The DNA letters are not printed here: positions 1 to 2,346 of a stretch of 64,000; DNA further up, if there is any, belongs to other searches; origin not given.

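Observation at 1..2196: Large metallophosphoesterase-GHKL ATPase fusion protein on a decayed tRNA-linked island (missing from the ORF track)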

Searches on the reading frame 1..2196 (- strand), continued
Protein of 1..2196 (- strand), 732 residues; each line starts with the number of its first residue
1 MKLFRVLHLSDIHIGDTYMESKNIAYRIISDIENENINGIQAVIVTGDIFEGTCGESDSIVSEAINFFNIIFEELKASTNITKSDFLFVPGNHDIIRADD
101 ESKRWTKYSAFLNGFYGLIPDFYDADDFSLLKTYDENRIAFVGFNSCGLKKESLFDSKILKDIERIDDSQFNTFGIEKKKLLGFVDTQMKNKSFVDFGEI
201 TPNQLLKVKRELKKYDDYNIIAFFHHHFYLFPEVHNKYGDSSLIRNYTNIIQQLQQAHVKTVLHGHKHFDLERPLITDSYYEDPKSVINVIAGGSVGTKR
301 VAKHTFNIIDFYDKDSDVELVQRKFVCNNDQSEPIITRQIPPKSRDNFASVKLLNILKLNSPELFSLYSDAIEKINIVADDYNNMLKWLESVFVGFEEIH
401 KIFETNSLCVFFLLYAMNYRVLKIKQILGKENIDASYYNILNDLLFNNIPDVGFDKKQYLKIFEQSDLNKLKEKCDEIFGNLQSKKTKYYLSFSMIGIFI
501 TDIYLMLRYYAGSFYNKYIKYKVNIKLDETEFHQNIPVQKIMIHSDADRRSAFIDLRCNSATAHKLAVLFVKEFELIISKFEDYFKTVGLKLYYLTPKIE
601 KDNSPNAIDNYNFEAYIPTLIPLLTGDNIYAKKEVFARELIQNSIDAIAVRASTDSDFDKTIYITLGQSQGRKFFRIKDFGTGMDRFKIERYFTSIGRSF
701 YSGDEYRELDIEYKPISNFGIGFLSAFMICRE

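Call 53: search_protein_representatives(protein=P0001)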
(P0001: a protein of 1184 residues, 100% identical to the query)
Query: 1184 residues. Proteins with E-value up to 0.001 (for the whole library): 4186; up to 1e-10: 1364; up to 1e-30: 121. The best 150 are listed.
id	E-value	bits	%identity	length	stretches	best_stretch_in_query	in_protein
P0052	0.0e+00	1374.8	55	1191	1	1-1184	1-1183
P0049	0.0e+00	1221.1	65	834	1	1-823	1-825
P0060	0.0e+00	1046.3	46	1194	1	1-1182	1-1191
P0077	1.9e-291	986.5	44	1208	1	3-1179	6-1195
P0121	6.8e-254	862.2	46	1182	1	3-936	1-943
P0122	2.1e-248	844.0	40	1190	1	4-1183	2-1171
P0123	2.2e-228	777.7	43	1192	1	4-1013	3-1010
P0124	7.5e-213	726.3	42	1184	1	1-1014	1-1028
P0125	2.4e-174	598.7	40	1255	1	4-940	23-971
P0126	5.9e-174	597.5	37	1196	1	5-1163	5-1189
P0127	3.8e-172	591.4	41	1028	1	4-965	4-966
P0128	1.9e-170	585.8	40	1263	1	4-1021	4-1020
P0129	8.9e-163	560.4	39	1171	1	5-988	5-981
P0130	6.5e-161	554.3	40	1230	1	3-934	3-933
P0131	4.3e-158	544.9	37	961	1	3-931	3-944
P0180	1.9e-87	310.9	36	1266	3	502-1050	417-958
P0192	5.7e-74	266.3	35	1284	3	546-996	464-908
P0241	9.3e-27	110.0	30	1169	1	543-801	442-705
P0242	9.4e-27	110.0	37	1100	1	610-805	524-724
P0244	9.3e-25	103.4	40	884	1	612-782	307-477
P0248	2.5e-24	101.9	27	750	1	351-777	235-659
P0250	1.1e-23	99.8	39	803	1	619-798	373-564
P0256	5.3e-23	97.6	38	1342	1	610-774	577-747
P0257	5.5e-23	97.5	29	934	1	507-779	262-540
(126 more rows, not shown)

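Call 54: search_protein_families(library=pfam, proteins=[P0180, P0192, P0241, P0242, P0244, P0248, P0250, P0256, P0257], max_evalue=0.01)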
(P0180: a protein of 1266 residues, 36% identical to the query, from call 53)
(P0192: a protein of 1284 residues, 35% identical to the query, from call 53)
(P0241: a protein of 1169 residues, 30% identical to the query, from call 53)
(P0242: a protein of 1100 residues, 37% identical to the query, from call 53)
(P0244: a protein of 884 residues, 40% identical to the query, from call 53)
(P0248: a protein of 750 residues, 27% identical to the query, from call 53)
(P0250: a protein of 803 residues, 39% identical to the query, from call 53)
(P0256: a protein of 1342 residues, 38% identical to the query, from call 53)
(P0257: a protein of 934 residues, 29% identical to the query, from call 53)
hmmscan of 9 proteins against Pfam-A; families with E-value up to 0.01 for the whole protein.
P0180 (1266 aa): 3 families
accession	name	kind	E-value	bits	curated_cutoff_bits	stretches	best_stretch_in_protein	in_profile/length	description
PF00149.33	Metallophos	-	5.3e-14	53.5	21.5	1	4-228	2-189/191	Calcineurin-like phosphoesterase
PF13589.12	HATPase_c_3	-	4.8e-07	30.3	25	1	546-662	7-106/137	Histidine kinase-, DNA gyrase B-, and HSP90-like ATPase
PF02518.31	HATPase_c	-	0.0016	19.3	26.4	1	546-621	10-64/111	Histidine kinase-, DNA gyrase B-, and HSP90-like ATPase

P0192 (1284 aa): 5 families
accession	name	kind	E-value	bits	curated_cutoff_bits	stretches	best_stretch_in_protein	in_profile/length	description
PF00149.33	Metallophos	-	5.7e-16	60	21.5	1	4-241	2-191/191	Calcineurin-like phosphoesterase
PF13589.12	HATPase_c_3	-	2.2e-09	37.9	25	1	554-673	8-106/137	Histidine kinase-, DNA gyrase B-, and HSP90-like ATPase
PF02518.31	HATPase_c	-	0.0011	19.8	26.4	1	554-634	11-64/111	Histidine kinase-, DNA gyrase B-, and HSP90-like ATPase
PF12850.12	Metallophos_2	-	0.0011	19.4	27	1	4-277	2-152/154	Calcineurin-like phosphoesterase superfamily domain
PF04042.21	DNA_pol_E_B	-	0.0013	18.6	29.1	1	25-114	11-99/210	DNA polymerase alpha/epsilon subunit B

P0241 (1169 aa): 2 families
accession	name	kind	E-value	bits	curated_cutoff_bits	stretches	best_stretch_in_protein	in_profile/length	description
PF13589.12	HATPase_c_3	-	6.1e-08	33.2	25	1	536-644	7-96/137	Histidine kinase-, DNA gyrase B-, and HSP90-like ATPase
PF02518.31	HATPase_c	-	0.0008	20.3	26.4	1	536-606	10-64/111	Histidine kinase-, DNA gyrase B-, and HSP90-like ATPase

P0242 (1100 aa): 2 families
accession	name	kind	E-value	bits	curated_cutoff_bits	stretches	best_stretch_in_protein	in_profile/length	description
PF04471.18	Mrr_cat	-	6.9e-06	26.6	21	1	43-137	4-96/115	Restriction endonuclease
PF13589.12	HATPase_c_3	-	2.1e-05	25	25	1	551-664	7-97/137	Histidine kinase-, DNA gyrase B-, and HSP90-like ATPase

P0244 (884 aa): 3 families
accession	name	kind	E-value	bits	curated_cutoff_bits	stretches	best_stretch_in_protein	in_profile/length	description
PF24391.1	HD-CE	-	6e-48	164.2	27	1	42-260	1-249/263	HD-CE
PF13589.12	HATPase_c_3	-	8.7e-11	42.4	25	1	329-445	4-104/137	Histidine kinase-, DNA gyrase B-, and HSP90-like ATPase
PF02518.31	HATPase_c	-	5.2e-06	27.3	26.4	1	331-473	9-109/111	Histidine kinase-, DNA gyrase B-, and HSP90-like ATPase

P0248 (750 aa): 2 families
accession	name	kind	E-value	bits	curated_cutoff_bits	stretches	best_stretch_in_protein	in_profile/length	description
PF13289.12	SIR2_2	-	6.5e-24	85.1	24.5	1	35-172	2-128/141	SIR2-like domain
PF13589.12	HATPase_c_3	-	3e-06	27.8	25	1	509-625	7-99/137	Histidine kinase-, DNA gyrase B-, and HSP90-like ATPase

P0250 (803 aa): 4 families
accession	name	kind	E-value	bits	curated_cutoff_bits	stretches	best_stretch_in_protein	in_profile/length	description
PF24391.1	HD-CE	-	6.4e-58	196.9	27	1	53-313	1-263/263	HD-CE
PF24401.1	iHD-CE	-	3.6e-08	33.5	27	1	233-314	240-321/349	iHD-CE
PF13589.12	HATPase_c_3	-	3.7e-08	33.9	25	1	386-501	3-94/137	Histidine kinase-, DNA gyrase B-, and HSP90-like ATPase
PF02518.31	HATPase_c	-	0.00039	21.3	26.4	1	390-460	9-63/111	Histidine kinase-, DNA gyrase B-, and HSP90-like ATPase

P0256 (1342 aa): 4 families
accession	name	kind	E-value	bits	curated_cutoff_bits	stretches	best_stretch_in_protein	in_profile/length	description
PF13289.12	SIR2_2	-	7.2e-23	81.7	24.5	1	128-260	2-124/141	SIR2-like domain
PF03979.19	Sigma70_r1_1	-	1.8e-08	34.7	22.5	1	1122-1186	5-70/81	Sigma-70 factor, region 1.1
PF13589.12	HATPase_c_3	-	3e-05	24.5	25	1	604-717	7-98/137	Histidine kinase-, DNA gyrase B-, and HSP90-like ATPase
PF24391.1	HD-CE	-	8.2e-05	22.8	27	0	415-548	114-262/263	HD-CE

P0257 (934 aa): 2 families
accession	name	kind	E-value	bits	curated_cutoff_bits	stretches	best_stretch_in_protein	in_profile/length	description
PF19964.5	EAD11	-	8.5e-16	58.1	26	1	5-84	2-80/80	Effector-associated domain 11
PF13589.12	HATPase_c_3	-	5.3e-06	26.9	25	1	390-504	7-99/137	Histidine kinase-, DNA gyrase B-, and HSP90-like ATPase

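Call 55: predict_structure(alignment_id=A1)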
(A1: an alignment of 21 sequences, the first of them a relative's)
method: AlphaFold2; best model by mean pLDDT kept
length: 1184 residues; sequences in the alignment: 21
mean_pLDDT: 71.7   pTM: 0.50
mean pLDDT of the five models: 71.7, 67.8, 67.2, 66.2, 61.4
residues with pLDDT >= 90: 188; 70-90: 578; 50-70: 176; < 50: 242
segments of 3 or more residues with pLDDT < 50: 230-245, 270-285, 341-349, 518-628, 685-687, 689-691, 693-716, 739-767, 1077-1099, 1136-1138
pLDDT, mean of each block of 10 residues (from residue 1): 81 85 90 87 90 78 94 88 93 83 87 93 89 89 86 69 83 83 76 71 83 82 73 45 55 76 67 36 52 65 83 64 81 72 41 81 88 79 76 59 83 90 76 82 85 84 74 72 78 77 67 47 30 31 31 31 31 38 42 40 36 40 47 77 79 76 89 85 54 45 39 48 59 55 30 31 47 76 84 90 91 90 85 90 91 90 91 78 86 79 59 89 74 75 90 94 90 87 76 89 91 91 88 83 83 72 59 50 42 44 67 79 84 60 78 90 92 85 68
secondary structure, 60 per line:
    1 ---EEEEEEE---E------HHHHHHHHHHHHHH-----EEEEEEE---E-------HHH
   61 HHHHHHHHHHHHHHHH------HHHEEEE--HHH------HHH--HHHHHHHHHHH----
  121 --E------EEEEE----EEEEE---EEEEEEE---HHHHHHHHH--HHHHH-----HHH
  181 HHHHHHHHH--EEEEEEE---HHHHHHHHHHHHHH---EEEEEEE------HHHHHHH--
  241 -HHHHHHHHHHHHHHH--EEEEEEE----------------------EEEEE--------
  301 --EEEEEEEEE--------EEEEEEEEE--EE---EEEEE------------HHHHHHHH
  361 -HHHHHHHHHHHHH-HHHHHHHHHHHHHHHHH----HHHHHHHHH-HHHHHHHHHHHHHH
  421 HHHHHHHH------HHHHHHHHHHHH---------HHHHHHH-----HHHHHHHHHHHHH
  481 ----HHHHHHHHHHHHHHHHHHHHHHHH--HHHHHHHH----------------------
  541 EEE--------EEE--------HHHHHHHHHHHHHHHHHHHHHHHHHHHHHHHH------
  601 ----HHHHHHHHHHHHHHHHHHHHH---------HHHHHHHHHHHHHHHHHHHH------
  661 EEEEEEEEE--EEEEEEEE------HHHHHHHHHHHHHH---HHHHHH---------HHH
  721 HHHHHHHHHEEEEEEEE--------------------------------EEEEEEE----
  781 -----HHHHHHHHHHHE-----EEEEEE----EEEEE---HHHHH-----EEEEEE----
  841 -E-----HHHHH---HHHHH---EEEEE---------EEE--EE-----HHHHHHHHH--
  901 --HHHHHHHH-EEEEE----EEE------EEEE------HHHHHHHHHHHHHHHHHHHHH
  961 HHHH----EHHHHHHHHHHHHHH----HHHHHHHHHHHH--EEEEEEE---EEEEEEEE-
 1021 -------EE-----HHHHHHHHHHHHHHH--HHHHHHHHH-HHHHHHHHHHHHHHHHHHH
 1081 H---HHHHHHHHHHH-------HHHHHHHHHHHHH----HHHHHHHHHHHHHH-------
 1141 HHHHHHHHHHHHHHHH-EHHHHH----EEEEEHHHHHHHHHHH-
elements in order (helices of 4 or more, strands of 3 or more residues): E4-10 H21-34 E40-46 H58-76 E86-89 H106-116 E130-134 E139-143 E147-153 H157-165 H168-172 H178-189 E192-198 H202-215 E219-225 H232-238 H242-256 E259-265 E288-292 E303-311 E320-328 E336-340 H353-360 H362-374 H376-392 H397-405 H407-428 H435-446 H456-462 H468-480 H485-508 H511-518 E541-543 E552-554 H563-594 H605-625 H635-654 E661-669 E672-679 H686-699 H703-708 H718-729 E730-737 E770-776 H786-796 E803-808 E813-817 H821-825 E831-836 H848-852 H856-860 E864-868 E878-880 H890-898 H903-910 E912-916 E921-923 E930-933 H940-964 H970-983 H988-999 E1002-1008 E1012-1019 H1035-1049 H1052-1060 H1062-1081 H1085-1095 H1103-1115 H1120-1133 H1141-1156 H1159-1163 E1168-1172 H1173-1183

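Call 59: search_protein_families(library=padloc, proteins=[P0242, P0244, P0248, P0250, P0256, P0257, P0241, P0180], max_evalue=0.001)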
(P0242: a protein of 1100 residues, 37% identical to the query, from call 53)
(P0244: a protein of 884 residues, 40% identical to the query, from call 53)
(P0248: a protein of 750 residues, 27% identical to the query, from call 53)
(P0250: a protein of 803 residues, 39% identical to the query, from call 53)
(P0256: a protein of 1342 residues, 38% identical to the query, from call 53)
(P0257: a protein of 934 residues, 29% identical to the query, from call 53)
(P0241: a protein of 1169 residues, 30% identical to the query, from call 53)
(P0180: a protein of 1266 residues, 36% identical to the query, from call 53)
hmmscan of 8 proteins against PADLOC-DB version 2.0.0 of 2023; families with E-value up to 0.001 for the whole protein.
P0242 (1100 aa): 0 families

P0244 (884 aa): 2 families
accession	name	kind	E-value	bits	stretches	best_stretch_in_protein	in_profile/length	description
PDLC03762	RT_UG24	-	6.4e-08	29.2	1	44-208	698-878/1036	DRT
PDLC03485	REase_II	-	0.00033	17.2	1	361-479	43-150/611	Type II restriction enzyme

P0248 (750 aa): 5 families
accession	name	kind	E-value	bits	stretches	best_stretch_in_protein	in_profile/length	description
PDLC03856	LmuA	-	4.6e-19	66.9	1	10-215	92-277/433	-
PDLC00407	ThsA1|ThsA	-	7.8e-14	49.2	1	35-175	105-233/478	STALD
PDLC00409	ThsA1|ThsA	-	2.8e-08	31.4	1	34-171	105-230/242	STALD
PDLC00412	ThsA1|ThsA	-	0.00012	19.3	1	116-176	8-68/314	STALD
PDLC02419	Aga_SIR2-PNTD1-PNTD2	-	0.00045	17.1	1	31-85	118-173/558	Class I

P0250 (803 aa): 0 families

P0256 (1342 aa): 7 families
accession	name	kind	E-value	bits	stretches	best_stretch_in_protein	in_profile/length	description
PDLC03856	LmuA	-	5.6e-18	63.3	1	6-265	6-238/433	-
PDLC00407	ThsA1|ThsA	-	6.3e-12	42.9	1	127-260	104-227/478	STALD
PDLC00409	ThsA1|ThsA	-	2.4e-07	28.4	1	121-258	99-226/242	STALD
PDLC02184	Dsr2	-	3.3e-05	20.1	1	127-245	119-225/1222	-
PDLC04967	PDC-S25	-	0.00016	18.8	1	125-232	145-242/528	-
PDLC04083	SIR2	-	0.00083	16.3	0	129-144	136-151/371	-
PDLC00412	ThsA1|ThsA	-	0.0009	16.4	0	211-259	12-60/314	STALD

P0257 (934 aa): 1 family
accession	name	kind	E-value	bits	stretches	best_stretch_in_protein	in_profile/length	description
PDLC03419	REase_II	-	1.3e-05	21.8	1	365-513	6-135/695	Type II restriction enzyme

P0241 (1169 aa): 0 families

P0180 (1266 aa): 0 families

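Call 60: search_protein_families(library=ncbifam, proteins=[P0242, P0244, P0248, P0250, P0256, P0257, P0241, P0180], max_evalue=0.00001)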
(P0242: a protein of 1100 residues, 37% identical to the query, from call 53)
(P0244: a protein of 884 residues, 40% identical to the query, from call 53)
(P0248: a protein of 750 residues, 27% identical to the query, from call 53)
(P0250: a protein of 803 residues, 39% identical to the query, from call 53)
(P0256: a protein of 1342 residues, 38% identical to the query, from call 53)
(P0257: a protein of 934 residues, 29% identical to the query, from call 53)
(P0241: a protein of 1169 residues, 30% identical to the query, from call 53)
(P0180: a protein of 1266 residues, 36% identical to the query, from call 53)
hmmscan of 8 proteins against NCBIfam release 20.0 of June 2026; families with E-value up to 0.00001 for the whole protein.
P0242 (1100 aa): 2 families
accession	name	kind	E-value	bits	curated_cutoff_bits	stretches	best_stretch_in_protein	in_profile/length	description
NF010683.0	PRK14083.1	equivalog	4.8e-27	94.7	455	1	526-701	7-171/604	HSP90 family protein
NF003555.1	PRK05218.1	equivalog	1.7e-24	86.3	371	1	525-702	3-179/614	molecular chaperone HtpG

P0244 (884 aa): 3 families
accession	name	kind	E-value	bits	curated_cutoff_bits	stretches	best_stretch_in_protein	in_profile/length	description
NF010683.0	PRK14083.1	equivalog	2.7e-27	95.5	455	1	308-509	8-208/604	HSP90 family protein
NF003555.1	PRK05218.1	equivalog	7.4e-27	94.1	371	1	307-600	4-305/614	molecular chaperone HtpG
NF050001.1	restrict_BbrUII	equivalog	1.9e-06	26.7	550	1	360-449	39-131/659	BbrUII/HgiDII family restriction enzyme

P0248 (750 aa): 3 families
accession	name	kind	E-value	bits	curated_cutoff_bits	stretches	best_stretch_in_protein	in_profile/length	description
NF003555.1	PRK05218.1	equivalog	6.5e-29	100.9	371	1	481-669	1-185/614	molecular chaperone HtpG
NF010683.0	PRK14083.1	equivalog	2.1e-27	95.9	455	1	482-663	5-172/604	HSP90 family protein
NF050001.1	restrict_BbrUII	equivalog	2.4e-08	33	550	1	539-632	40-128/659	BbrUII/HgiDII family restriction enzyme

P0250 (803 aa): 2 families
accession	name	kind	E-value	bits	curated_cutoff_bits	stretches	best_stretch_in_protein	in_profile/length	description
NF010683.0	PRK14083.1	equivalog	1.2e-25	90.1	455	1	365-549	6-176/604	HSP90 family protein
NF003555.1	PRK05218.1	equivalog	4.1e-21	75.1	371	1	366-575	4-207/614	molecular chaperone HtpG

P0256 (1342 aa): 2 families
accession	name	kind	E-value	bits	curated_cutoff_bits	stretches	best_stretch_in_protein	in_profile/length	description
NF010683.0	PRK14083.1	equivalog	4.4e-25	88.2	455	1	576-751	4-169/604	HSP90 family protein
NF003555.1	PRK05218.1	equivalog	2.5e-23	82.4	371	1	577-749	2-174/614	molecular chaperone HtpG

P0257 (934 aa): 4 families
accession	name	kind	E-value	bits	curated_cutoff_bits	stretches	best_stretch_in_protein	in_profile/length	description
NF010683.0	PRK14083.1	equivalog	1.5e-27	96.3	455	1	362-550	4-176/604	HSP90 family protein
NF003555.1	PRK05218.1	equivalog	1.2e-24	86.8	371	1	363-541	2-178/614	molecular chaperone HtpG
NF050001.1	restrict_BbrUII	equivalog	2.7e-07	29.5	550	1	423-511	44-128/659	BbrUII/HgiDII family restriction enzyme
NF047352.1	P_loop_sacsin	domain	3.8e-06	27.3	50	0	389-495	3-79/80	sacsin N-terminal ATP-binding-like domain-containing protein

P0241 (1169 aa): 3 families
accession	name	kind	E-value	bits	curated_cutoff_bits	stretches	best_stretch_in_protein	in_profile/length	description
NF003555.1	PRK05218.1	equivalog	3.3e-25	88.7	371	1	512-683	5-176/614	molecular chaperone HtpG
NF010683.0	PRK14083.1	equivalog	2.7e-24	85.6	455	1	525-681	20-167/604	HSP90 family protein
NF050001.1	restrict_BbrUII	equivalog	5e-09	35.3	550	1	562-664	39-136/659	BbrUII/HgiDII family restriction enzyme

P0180 (1266 aa): 4 families
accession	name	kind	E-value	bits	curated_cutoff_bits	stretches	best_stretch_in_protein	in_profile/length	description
NF003555.1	PRK05218.1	equivalog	5.3e-20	71.4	371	1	521-688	4-174/614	molecular chaperone HtpG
NF010683.0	PRK14083.1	equivalog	1.5e-19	70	455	1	536-689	21-168/604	HSP90 family protein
NF053862.1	DS9_1_antiphage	equivalog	1.9e-12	46.8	420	1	4-230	195-443/486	anti-phage phosphoesterase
TIGR00619.1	sbcd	subfamily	2.9e-07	30.5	77.65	1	4-99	2-87/252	exonuclease subunit SbcD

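Call 61: fold_search(model_id=the predicted structure, library=pdb)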
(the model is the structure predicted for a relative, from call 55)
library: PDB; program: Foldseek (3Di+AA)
matches with E <= 10: 792; with E <= 0.001: 253
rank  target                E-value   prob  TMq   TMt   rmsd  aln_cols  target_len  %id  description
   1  9a6c_B                2.8e-09  1.00  0.21  0.47  13.8       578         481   12  Integrative model of YYDD-YYDB by crosslinking MS and deep learning (released 2024-09-18)
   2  7exp_A                8.3e-09  1.00  0.23  0.41  15.2       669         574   15  Crystal structure of zebrafish TRAP1 with AMPPNP and MitoQ (released 2022-01-05)
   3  6d14_A                1.4e-08  1.00  0.20  0.36   9.5       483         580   17  Zebrafish TRAP1 bound to AMPPNP and calcium in the asymmetric closed state (released 2018-04-25)
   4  5tvw_A                1.5e-08  1.00  0.20  0.36  10.2       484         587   16  Crystal structure of mitochondrial Hsp90 (TRAP1) with ATP in absence of Mg, hemi-hydrolyzed (released 2018-03-14)
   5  4z1i_D                1.6e-08  1.00  0.20  0.43  10.2       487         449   15  Crystal structure of human Trap1 with AMPPNP (released 2015-04-29)
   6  8h77_A                1.6e-08  1.00  0.19  0.32  11.0       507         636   16  Hsp90-AhR-p23-XAP2 complex (released 2023-01-04)
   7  4iyn_A                1.9e-08  1.00  0.20  0.35  10.4       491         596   15  Structure of mitochondrial Hsp90 (TRAP1) with ADP-ALF4- (released 2014-01-22)
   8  7zub_A                1.9e-08  1.00  0.21  0.37   8.7       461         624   14  Cryo-EM structure of the indirubin-bound Hsp90-XAP2-AHR complex (released 2022-11-23)
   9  8eob_B                1.9e-08  1.00  0.22  0.37  15.2       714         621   14  Cryo-EM structure of human HSP90B in the closed state (released 2023-01-25)
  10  5uls_B                2.0e-08  1.00  0.19  0.32  10.5       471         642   16  Structure of GRP94 in the active conformation (released 2017-09-27)
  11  4z1i_C                2.1e-08  1.00  0.21  0.44   9.6       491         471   15  Crystal structure of human Trap1 with AMPPNP (released 2015-04-29)
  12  7y04_A                2.1e-08  1.00  0.18  0.30  11.1       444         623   16  Hsp90-AhR-p23 complex (released 2023-01-04)
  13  4j0b_A                2.2e-08  1.00  0.20  0.35  10.3       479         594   16  Structure of mitochondrial Hsp90 (TRAP1) with ADP-BeF3 (released 2014-01-22)
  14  6xlg_A                2.3e-08  1.00  0.20  0.36   9.6       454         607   16  Full-length Hsc82 in complex with two Aha1 CTD in the presence of ATPgammaS (released 2021-06-30)
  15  4ipe_A                2.5e-08  1.00  0.20  0.36   9.7       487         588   15  Crystal structure of mitochondrial Hsp90 (TRAP1) with AMPPNP (released 2014-01-22)
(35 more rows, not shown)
